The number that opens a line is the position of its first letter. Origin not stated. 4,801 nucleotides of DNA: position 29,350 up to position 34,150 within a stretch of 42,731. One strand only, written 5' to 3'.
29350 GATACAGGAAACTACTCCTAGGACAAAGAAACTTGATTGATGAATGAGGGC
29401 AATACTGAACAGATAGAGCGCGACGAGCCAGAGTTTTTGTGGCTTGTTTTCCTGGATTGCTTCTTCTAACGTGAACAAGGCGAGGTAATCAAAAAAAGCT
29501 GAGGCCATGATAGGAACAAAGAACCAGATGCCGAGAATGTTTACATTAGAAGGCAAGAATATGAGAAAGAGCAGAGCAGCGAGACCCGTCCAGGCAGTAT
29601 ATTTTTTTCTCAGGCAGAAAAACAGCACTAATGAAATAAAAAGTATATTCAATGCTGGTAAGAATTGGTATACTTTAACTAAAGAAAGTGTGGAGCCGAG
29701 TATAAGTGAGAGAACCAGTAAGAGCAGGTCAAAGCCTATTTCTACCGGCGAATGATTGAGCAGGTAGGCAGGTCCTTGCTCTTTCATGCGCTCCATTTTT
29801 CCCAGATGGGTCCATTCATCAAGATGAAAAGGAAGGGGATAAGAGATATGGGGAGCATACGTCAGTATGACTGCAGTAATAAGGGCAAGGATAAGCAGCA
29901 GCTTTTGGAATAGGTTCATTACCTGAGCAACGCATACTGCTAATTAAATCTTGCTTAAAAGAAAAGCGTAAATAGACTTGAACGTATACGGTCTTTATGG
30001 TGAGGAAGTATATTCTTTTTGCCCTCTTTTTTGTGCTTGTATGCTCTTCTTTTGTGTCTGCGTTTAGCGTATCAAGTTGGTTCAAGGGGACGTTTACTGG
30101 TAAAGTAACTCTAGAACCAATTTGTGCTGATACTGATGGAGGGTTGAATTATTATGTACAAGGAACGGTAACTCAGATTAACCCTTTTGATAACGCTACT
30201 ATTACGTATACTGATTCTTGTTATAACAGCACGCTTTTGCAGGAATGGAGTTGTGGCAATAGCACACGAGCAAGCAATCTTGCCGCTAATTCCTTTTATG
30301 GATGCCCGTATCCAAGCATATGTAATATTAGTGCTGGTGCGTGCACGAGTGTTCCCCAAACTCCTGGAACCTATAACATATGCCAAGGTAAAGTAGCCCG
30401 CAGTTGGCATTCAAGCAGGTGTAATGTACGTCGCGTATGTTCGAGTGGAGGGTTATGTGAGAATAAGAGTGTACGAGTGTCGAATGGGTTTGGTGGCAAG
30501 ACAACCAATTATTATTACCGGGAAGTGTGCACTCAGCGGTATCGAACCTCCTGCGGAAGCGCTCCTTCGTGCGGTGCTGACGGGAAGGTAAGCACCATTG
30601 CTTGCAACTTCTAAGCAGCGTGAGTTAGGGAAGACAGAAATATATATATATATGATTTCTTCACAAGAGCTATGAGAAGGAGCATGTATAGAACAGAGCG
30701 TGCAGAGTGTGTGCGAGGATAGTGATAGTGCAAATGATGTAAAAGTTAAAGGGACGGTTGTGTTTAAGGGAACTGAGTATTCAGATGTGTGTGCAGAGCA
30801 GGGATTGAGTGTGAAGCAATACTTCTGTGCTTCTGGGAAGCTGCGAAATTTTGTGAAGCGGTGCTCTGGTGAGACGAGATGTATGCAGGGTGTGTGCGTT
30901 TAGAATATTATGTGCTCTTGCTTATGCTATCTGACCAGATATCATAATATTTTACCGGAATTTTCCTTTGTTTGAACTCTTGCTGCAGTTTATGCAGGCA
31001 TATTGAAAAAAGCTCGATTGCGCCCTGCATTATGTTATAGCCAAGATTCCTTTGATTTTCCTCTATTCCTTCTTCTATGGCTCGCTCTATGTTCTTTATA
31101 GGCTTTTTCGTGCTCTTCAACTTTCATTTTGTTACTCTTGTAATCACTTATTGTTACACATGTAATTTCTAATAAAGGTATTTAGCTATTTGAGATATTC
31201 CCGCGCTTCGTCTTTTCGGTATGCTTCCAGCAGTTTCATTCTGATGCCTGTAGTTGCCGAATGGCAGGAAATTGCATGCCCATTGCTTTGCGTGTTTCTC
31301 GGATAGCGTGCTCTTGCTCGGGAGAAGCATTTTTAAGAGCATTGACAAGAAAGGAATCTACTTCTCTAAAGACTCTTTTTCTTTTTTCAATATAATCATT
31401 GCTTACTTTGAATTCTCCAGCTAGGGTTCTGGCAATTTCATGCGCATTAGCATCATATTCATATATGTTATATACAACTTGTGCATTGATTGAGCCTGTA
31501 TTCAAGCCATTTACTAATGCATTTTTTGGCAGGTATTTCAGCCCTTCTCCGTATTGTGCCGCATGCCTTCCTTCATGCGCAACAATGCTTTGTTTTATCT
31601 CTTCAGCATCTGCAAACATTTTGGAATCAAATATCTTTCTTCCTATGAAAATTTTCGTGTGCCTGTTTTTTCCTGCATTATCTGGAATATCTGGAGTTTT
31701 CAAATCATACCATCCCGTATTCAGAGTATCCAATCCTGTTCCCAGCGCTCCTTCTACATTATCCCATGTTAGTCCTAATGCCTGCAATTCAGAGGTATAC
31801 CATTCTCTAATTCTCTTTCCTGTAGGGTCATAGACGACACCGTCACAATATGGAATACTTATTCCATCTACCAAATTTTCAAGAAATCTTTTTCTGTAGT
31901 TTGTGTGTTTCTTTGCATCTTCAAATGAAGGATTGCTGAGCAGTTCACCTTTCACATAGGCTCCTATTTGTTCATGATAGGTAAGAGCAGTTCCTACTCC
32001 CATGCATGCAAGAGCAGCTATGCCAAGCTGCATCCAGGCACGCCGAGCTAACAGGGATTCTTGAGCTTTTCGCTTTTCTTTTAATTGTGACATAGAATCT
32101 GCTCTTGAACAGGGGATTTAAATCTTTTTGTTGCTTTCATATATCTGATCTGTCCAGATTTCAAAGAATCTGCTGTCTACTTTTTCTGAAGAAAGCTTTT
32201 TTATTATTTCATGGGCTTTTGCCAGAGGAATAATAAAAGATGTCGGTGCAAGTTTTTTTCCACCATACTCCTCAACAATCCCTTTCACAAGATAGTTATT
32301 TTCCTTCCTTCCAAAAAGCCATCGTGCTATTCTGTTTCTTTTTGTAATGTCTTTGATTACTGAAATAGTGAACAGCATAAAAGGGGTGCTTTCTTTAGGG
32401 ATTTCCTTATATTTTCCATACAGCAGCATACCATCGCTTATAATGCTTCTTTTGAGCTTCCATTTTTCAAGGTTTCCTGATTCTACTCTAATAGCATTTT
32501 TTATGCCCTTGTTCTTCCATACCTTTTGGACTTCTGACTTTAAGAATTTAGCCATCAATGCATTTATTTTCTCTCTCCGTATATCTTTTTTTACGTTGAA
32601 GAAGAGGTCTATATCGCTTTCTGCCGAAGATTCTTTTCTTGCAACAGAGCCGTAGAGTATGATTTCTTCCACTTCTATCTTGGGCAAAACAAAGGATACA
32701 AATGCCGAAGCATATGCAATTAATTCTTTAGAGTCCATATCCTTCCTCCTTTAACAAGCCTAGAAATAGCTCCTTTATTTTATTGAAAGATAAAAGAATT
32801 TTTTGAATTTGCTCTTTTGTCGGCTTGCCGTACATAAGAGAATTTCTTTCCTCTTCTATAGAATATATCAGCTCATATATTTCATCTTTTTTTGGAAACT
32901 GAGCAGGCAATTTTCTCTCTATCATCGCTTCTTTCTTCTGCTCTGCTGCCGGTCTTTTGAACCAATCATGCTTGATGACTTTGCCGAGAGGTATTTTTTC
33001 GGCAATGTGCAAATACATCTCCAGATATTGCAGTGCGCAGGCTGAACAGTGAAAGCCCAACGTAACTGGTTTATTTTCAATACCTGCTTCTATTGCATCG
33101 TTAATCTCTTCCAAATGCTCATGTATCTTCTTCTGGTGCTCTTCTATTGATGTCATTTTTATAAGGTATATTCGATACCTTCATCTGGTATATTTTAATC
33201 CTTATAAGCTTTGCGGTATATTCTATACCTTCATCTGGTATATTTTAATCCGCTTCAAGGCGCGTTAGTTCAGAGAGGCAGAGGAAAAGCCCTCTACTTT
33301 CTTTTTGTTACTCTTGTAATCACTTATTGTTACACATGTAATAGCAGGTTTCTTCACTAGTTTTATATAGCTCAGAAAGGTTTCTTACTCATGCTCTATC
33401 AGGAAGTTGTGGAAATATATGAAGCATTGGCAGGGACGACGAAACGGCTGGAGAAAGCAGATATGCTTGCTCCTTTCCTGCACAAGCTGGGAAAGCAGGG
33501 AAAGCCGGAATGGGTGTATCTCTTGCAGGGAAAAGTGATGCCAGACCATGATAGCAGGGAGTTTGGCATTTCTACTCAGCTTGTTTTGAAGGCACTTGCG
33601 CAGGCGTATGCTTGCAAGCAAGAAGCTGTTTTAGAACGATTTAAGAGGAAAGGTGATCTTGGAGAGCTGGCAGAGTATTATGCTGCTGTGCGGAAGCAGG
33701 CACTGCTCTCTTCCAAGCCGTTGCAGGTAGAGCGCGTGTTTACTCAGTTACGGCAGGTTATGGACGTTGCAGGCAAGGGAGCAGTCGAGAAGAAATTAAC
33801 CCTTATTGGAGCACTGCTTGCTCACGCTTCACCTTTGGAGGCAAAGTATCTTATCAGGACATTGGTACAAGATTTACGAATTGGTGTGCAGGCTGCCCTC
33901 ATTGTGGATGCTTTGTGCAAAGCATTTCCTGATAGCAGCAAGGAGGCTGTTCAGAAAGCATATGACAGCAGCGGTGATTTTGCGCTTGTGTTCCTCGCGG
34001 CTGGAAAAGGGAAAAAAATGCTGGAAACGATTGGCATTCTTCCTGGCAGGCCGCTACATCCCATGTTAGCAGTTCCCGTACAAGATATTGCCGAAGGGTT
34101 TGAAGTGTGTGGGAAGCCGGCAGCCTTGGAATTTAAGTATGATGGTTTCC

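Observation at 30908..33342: HEPN-like / nucleotidyltransferase / membrane HExxH cassette, repeat-bracketed and with a decayed duplicate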

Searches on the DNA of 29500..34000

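Call 78: search_rna_families(source=window, start=29500, end=34000, threshold=evalue, max_evalue=1)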
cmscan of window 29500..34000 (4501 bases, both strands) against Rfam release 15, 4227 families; matches with E-value up to 1: 1.
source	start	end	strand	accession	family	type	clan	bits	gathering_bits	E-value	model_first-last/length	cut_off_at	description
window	31866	31944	+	RF01846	Fungi_U3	Gene; snRNA; snoRNA; CD-box;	CL00100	17.7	95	0.26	1-274/274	no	Fungal small nucleolar RNA U3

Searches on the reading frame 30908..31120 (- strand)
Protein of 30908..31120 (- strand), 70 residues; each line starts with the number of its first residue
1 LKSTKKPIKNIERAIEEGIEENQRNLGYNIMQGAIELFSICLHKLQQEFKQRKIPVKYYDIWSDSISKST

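Call 4: search_protein_families(library=pfam, proteins=[window:30908-31120:-], max_evalue=1)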
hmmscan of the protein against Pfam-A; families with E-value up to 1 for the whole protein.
window:30908-31120:- (70 aa): 0 families

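Call 6: search_protein_families(library=ncbifam, proteins=[window:30908-31120:-], max_evalue=1)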
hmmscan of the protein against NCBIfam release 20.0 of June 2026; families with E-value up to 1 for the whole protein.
window:30908-31120:- (70 aa): 1 family
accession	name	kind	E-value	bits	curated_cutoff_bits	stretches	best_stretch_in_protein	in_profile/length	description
NF006812.0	PRK09334.1-2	equivalog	0.058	13.8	171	1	4-57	5-66/109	30S ribosomal protein S25e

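Call 7: search_protein_families(library=padloc, proteins=[window:30908-31120:-], max_evalue=1)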
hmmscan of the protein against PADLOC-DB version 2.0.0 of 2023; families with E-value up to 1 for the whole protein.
window:30908-31120:- (70 aa): 0 families

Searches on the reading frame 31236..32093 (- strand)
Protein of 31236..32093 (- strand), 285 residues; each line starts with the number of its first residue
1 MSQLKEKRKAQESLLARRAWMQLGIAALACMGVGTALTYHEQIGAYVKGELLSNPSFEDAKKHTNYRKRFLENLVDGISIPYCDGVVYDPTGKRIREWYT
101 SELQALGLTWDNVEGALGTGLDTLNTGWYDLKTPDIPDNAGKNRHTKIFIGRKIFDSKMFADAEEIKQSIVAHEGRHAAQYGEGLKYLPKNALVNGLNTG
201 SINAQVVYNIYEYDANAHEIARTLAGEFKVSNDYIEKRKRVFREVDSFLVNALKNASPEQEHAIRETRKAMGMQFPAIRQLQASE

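Call 4: search_protein_families(library=pfam, proteins=[window:31236-32093:-], max_evalue=1)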
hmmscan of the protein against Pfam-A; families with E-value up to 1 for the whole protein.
window:31236-32093:- (285 aa): 0 families

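Call 6: search_protein_families(library=ncbifam, proteins=[window:31236-32093:-], max_evalue=1)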
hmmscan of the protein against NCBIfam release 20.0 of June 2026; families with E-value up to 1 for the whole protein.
window:31236-32093:- (285 aa): 0 families

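Call 7: search_protein_families(library=padloc, proteins=[window:31236-32093:-], max_evalue=1)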
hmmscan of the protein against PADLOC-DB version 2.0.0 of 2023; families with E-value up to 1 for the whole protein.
window:31236-32093:- (285 aa): 0 families

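Call 11: find_homologous_proteins(query=window:31236-32093:-, max_evalue=0.001)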
Query window:31236-32093:- (285 aa): 4 proteins with E <= 0.001 among 875 candidates.
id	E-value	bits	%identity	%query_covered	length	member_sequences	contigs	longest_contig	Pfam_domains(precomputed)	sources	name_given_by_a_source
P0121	5.8e-189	644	100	100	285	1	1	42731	-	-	-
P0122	5.5e-39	152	37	84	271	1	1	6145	-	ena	-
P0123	1.3e-32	131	35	79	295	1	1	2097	-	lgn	-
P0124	2.3e-29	120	35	62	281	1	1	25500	-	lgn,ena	-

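Call 14: find_encoding_contigs(protein=P0124, flank=5000, max_places=3)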
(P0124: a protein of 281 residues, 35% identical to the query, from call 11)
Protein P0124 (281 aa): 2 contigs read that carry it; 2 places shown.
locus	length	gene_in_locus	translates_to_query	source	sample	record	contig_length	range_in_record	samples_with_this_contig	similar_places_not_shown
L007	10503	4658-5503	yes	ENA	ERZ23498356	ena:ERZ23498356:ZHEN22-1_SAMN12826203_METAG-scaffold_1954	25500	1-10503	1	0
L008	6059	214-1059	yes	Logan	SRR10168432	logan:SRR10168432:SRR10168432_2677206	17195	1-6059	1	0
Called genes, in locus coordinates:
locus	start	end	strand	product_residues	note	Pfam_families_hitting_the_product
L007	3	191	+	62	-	?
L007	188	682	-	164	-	-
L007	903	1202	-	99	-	-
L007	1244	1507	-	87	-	-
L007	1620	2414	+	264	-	PF00498:FHA (weak)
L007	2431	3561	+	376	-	-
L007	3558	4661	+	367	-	-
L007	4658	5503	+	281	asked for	-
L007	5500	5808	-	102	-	-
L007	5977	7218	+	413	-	PF00155:Aminotran_1_2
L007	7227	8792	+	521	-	PF01293:PEPCK_ATP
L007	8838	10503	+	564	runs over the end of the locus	PF00920:ILVD_EDD_N, PF24877:ILV_EDD_C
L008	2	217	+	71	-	?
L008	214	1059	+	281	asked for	-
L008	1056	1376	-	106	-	-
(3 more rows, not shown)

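Call 39: search_solved_structures(query=A3, max_evalue=10, show_alignments=3)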
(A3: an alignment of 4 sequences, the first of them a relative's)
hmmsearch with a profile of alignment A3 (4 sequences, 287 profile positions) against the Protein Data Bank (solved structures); distinct sequences matched with E-value up to 10: 5.
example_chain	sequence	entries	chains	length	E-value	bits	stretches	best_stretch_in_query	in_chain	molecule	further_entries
3mx9_A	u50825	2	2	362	0.1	14.9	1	56-111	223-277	Protein scV3V2(G19S) | scV3V2(G19S)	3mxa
7mcd_A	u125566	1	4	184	0.13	14.6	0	93-135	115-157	AI-designed TIM-barrel F15C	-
3mxb_B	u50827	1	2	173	0.63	12.4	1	53-115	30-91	V2(K7E-G19S)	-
2xe0_B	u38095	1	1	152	0.87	11.9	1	56-115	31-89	I-CREI V2V3 VARIANT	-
6fb0_B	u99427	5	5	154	1.3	11.4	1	56-124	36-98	DNA endonuclease I-CreI | I-CreI monomer B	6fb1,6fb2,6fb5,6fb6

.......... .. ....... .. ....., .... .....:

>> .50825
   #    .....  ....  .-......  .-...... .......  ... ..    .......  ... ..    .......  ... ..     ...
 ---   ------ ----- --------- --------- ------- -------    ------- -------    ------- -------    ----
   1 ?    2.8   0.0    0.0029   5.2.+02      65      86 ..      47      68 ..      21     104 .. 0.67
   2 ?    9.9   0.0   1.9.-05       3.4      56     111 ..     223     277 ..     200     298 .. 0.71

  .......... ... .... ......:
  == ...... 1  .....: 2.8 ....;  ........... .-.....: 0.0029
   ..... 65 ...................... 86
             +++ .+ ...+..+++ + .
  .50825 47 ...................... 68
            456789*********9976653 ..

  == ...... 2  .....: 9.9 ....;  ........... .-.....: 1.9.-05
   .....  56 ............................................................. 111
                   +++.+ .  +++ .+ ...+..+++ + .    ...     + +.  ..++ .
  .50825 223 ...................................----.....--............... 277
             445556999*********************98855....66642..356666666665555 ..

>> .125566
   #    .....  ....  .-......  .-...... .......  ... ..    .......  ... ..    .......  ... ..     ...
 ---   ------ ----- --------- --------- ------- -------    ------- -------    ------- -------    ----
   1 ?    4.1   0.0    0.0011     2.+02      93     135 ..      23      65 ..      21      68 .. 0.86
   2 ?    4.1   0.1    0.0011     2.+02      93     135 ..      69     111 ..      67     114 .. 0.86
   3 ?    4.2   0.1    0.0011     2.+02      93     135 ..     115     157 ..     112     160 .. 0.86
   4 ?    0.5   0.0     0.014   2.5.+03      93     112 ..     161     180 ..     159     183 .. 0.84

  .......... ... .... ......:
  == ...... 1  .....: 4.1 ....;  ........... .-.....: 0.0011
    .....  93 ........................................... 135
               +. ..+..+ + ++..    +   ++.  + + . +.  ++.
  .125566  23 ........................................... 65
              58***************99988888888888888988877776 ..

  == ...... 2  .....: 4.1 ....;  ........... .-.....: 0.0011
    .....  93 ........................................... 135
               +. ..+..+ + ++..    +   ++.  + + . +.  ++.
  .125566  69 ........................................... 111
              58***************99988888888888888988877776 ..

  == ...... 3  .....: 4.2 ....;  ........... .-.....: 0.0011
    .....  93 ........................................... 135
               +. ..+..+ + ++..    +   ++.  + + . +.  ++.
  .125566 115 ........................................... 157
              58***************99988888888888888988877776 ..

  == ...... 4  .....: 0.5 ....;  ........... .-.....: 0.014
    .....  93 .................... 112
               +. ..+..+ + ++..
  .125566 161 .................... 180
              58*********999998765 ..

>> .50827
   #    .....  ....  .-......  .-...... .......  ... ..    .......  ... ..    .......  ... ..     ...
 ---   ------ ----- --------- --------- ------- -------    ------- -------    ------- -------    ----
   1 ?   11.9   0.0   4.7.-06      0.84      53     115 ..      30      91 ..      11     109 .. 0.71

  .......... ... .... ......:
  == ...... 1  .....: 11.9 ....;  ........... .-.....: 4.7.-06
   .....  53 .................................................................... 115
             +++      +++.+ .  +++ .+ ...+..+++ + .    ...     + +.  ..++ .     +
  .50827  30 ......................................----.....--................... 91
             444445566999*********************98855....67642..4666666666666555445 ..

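Call 40: search_protein_families(library=pfam, alignment_id=A3, max_evalue=10)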
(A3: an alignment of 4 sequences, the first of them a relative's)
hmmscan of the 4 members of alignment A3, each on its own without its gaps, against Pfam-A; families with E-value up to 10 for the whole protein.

A. member 1, P0121 (285 aa): 0 families

B. families by the number of members that match (of 4 scanned): 6 families
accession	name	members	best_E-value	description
PF20573.4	DUF6782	2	0.039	Putative metallopeptidase family (DUF6782)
PF24688.1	SseK_NleB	1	0.022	SseK/NleB family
PF04385.20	FAINT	1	0.022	Domain of unknown function, DUF529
PF12867.12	DinB_2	1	0.092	DinB superfamily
PF19276.4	HD_assoc_2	1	0.11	HD associated region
PF13699.11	eCIS_core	1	0.77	eCIS core domain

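Call 62: find_related_loci(query=A3, collection=metagenome_contigs, flank=5000)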
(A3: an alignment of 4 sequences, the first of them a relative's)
Query A3 (285 aa) in metagenome_contigs; peptide patterns used: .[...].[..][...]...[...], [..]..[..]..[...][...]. (x = any residue, [..] = any of these).
455 stretches matched a pattern; 8 encode a relative of the query (tblastn E <= 1e-3); 8 distinct loci.
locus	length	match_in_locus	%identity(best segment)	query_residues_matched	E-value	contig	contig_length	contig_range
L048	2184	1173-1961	37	4-266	1e-52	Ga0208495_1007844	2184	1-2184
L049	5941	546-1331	37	1-266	5e-52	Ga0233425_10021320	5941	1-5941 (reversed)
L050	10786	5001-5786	37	1-266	3e-51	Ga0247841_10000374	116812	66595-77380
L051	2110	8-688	40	54-274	1e-49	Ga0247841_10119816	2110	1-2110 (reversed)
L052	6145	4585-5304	37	27-264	4e-45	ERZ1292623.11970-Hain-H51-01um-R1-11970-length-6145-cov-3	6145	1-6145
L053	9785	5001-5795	32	1-264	4e-36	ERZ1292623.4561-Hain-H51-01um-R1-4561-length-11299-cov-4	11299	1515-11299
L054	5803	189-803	36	62-264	7e-35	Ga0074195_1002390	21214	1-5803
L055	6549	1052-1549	30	67-234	3e-22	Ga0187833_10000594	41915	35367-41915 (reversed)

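Call 63: find_encoding_contigs(protein=P0122, flank=5000, max_places=2)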
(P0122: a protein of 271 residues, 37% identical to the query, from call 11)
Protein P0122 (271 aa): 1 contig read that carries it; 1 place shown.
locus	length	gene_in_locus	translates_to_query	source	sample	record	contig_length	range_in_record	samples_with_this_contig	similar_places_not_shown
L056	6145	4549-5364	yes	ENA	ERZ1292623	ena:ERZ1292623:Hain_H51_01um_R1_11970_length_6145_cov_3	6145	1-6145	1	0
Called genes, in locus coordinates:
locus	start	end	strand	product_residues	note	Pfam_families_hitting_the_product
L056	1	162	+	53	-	?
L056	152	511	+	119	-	-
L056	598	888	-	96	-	PF04002:RadC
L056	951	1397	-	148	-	PF20582:UPF0758_N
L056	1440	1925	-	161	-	PF01625:PMSR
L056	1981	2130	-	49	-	-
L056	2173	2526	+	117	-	PF03551:PadR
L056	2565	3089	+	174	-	PF04264:YceI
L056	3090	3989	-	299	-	PF01488:Shikimate_DH, PF02826:2-Hacid_dh_C (faint), PF03446:NAD_binding_2, PF03807:F420_oxidored, PF00393:6PGD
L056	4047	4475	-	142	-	-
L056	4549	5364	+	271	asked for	-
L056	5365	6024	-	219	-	PF18306:LDcluster4, PF03641:Lysine_decarbox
